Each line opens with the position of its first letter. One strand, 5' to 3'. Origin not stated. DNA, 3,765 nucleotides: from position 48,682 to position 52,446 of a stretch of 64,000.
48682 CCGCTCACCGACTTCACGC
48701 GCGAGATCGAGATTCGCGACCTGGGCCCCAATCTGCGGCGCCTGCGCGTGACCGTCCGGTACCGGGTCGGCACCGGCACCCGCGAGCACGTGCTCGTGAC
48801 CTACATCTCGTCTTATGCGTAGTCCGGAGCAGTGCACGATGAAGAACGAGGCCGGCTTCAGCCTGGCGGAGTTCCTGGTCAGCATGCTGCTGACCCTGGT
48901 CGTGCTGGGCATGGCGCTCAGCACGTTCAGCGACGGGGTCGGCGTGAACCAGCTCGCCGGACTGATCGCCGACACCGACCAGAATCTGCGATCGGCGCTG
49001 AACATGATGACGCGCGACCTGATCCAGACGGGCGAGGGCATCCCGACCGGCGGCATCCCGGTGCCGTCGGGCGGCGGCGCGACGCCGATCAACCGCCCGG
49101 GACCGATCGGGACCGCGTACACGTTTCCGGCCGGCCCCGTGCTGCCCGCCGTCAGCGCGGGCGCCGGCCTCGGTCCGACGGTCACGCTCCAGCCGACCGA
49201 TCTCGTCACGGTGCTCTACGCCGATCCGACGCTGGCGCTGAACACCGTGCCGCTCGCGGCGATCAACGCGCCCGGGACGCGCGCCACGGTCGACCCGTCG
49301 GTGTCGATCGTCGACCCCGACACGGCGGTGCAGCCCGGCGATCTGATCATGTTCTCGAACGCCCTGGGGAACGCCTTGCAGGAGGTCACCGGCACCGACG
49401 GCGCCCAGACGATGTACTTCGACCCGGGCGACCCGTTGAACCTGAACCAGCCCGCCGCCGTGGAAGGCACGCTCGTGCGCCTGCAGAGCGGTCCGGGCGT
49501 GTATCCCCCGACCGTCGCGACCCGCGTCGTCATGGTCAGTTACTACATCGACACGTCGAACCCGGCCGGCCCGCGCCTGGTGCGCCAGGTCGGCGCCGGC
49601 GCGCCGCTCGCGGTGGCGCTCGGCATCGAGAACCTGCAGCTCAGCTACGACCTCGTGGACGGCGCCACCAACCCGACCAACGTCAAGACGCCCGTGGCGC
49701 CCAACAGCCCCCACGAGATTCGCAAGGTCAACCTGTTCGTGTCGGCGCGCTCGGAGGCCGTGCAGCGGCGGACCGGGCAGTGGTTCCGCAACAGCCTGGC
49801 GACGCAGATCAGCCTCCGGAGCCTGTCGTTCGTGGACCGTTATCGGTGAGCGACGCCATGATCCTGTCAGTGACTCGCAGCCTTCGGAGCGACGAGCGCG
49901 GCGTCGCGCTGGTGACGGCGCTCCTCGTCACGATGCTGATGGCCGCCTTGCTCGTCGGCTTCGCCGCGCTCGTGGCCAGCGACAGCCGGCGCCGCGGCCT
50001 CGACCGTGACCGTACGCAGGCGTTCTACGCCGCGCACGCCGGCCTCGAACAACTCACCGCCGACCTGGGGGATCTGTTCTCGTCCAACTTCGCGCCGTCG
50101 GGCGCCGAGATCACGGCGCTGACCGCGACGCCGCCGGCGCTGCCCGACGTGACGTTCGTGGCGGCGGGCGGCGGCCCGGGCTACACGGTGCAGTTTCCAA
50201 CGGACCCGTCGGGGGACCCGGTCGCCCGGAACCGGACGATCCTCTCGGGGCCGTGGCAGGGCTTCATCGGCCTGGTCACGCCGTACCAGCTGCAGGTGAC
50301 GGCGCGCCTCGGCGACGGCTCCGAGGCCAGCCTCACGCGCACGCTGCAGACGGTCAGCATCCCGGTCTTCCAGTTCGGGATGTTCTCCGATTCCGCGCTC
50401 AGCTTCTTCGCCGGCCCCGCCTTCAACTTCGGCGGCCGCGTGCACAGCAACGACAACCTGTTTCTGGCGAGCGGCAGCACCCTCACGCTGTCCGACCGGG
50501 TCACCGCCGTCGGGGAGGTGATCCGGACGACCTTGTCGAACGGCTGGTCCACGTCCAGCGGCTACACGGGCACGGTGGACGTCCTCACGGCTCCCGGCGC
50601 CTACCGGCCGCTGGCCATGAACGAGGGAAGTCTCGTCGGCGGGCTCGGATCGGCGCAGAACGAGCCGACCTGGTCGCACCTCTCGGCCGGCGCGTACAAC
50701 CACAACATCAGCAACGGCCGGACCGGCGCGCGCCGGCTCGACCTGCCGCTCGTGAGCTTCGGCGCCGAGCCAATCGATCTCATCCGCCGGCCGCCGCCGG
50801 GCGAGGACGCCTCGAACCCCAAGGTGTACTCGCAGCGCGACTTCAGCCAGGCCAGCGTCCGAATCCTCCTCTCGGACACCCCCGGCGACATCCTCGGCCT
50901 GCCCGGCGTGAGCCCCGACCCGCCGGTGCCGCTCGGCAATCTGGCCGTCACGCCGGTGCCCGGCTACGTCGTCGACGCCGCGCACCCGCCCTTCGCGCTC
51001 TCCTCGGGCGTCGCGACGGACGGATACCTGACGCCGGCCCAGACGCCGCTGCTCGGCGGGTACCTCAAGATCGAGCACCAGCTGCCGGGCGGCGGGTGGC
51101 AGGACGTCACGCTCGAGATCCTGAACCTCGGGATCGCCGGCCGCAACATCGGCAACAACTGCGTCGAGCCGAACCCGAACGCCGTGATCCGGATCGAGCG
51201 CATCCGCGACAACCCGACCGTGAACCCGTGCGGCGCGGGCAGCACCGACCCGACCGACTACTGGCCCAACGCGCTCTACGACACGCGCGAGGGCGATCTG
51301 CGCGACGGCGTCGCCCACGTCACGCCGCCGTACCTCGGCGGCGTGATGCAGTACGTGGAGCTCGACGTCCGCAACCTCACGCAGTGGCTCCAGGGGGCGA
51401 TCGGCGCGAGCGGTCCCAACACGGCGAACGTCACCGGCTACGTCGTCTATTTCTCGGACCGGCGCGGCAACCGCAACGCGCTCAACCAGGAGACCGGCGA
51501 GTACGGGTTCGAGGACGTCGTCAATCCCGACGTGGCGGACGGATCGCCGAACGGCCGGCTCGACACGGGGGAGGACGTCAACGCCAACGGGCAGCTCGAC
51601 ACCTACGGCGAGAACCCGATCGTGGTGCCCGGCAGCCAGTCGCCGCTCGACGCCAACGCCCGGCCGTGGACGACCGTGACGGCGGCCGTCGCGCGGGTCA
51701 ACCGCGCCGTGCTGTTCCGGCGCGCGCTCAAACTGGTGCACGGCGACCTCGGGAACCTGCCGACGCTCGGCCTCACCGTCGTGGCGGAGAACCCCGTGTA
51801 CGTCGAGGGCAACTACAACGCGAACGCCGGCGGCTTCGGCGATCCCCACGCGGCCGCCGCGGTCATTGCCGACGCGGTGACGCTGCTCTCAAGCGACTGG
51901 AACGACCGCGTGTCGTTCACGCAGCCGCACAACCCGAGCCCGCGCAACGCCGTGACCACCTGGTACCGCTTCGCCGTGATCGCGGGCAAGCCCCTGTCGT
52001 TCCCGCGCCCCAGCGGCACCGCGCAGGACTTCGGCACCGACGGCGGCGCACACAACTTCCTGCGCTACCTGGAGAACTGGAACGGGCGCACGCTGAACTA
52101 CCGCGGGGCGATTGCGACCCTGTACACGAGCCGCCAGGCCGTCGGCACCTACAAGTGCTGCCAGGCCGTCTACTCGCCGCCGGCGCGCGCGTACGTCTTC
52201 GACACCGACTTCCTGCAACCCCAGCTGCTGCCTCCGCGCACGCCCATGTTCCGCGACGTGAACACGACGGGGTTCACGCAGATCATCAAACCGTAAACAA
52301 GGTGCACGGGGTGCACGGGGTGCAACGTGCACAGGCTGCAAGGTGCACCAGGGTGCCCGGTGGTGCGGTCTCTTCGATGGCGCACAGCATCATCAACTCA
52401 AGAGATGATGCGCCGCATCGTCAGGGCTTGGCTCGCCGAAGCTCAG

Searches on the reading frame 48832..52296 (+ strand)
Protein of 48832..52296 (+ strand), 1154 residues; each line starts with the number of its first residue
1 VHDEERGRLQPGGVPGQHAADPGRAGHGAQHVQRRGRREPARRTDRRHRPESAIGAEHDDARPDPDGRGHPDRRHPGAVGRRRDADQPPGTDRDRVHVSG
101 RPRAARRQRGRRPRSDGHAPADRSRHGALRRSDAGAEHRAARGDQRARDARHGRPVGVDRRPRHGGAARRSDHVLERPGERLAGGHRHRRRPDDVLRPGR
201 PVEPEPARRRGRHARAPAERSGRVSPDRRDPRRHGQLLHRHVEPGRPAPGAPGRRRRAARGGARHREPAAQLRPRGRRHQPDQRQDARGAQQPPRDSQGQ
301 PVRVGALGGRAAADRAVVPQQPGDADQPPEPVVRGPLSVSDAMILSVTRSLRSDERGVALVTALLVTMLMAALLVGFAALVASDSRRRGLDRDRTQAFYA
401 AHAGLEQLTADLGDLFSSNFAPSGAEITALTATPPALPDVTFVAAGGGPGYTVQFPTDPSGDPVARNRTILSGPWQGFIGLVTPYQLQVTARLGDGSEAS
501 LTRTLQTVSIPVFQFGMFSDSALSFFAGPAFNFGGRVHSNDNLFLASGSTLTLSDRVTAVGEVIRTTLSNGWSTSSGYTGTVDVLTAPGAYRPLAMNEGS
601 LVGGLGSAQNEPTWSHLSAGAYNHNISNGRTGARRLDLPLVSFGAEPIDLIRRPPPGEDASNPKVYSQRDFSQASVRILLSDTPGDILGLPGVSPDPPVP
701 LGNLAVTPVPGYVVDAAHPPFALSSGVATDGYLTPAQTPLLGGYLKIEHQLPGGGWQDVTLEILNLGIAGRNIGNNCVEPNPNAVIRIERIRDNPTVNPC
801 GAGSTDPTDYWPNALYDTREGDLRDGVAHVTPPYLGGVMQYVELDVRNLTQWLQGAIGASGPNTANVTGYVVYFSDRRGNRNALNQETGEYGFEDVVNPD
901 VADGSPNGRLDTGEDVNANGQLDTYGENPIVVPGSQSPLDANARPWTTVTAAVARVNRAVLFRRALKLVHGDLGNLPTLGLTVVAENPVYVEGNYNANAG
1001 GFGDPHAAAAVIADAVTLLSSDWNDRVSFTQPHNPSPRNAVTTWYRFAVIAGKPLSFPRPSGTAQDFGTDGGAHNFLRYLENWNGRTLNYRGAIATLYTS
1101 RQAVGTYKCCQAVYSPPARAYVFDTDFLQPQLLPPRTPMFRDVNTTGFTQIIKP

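Call 21: search_protein_families(library=pfam, proteins=[window:48832-52296:+], max_evalue=0.001)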
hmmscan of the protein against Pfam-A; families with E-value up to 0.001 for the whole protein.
window:48832-52296:+ (1154 aa): 1 family
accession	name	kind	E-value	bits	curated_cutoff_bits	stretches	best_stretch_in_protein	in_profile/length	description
PF14341.11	PilX_N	-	0.00074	19.9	25.5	1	356-406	1-51/51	PilX N-terminal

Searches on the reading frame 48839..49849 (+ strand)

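Call 51: search_protein_families(library=pfam, proteins=[window:48839-49849:+], max_evalue=0.01)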
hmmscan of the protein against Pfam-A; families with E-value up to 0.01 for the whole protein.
window:48839-49849:+ (336 aa): 1 family
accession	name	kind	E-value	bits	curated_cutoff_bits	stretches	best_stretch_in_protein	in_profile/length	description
PF07963.17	N_methyl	-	6.1e-05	22.9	21.2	1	1-27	1-27/27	Prokaryotic N-terminal methylation motif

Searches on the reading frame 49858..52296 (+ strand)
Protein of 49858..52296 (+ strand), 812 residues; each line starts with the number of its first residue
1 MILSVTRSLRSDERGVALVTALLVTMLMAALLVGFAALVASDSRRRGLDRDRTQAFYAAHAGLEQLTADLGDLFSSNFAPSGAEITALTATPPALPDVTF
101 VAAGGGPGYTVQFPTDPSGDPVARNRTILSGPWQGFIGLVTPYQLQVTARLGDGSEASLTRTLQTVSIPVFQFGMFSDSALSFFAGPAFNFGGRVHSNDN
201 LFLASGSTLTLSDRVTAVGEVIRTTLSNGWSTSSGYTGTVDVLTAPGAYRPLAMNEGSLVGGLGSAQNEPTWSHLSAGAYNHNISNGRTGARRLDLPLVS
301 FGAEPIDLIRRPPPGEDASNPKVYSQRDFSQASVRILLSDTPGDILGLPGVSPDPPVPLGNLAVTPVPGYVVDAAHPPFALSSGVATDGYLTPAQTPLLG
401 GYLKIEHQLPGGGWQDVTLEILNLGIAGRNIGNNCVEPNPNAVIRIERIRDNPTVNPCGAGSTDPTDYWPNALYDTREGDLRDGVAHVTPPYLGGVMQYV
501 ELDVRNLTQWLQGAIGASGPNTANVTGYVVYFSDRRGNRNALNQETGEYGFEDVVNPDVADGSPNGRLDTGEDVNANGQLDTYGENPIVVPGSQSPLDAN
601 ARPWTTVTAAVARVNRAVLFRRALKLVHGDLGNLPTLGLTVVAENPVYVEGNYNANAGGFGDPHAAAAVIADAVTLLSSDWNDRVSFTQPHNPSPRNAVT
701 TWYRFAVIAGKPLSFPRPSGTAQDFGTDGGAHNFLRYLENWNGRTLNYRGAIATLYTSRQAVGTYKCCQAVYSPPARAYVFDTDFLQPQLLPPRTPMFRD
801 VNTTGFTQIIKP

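Call 51: search_protein_families(library=pfam, proteins=[window:49858-52296:+], max_evalue=0.01)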
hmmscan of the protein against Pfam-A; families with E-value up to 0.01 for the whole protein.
window:49858-52296:+ (812 aa): 1 family
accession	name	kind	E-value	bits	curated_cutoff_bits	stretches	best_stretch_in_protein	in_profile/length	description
PF14341.11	PilX_N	-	0.00048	20.5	25.5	1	14-64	1-51/51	PilX N-terminal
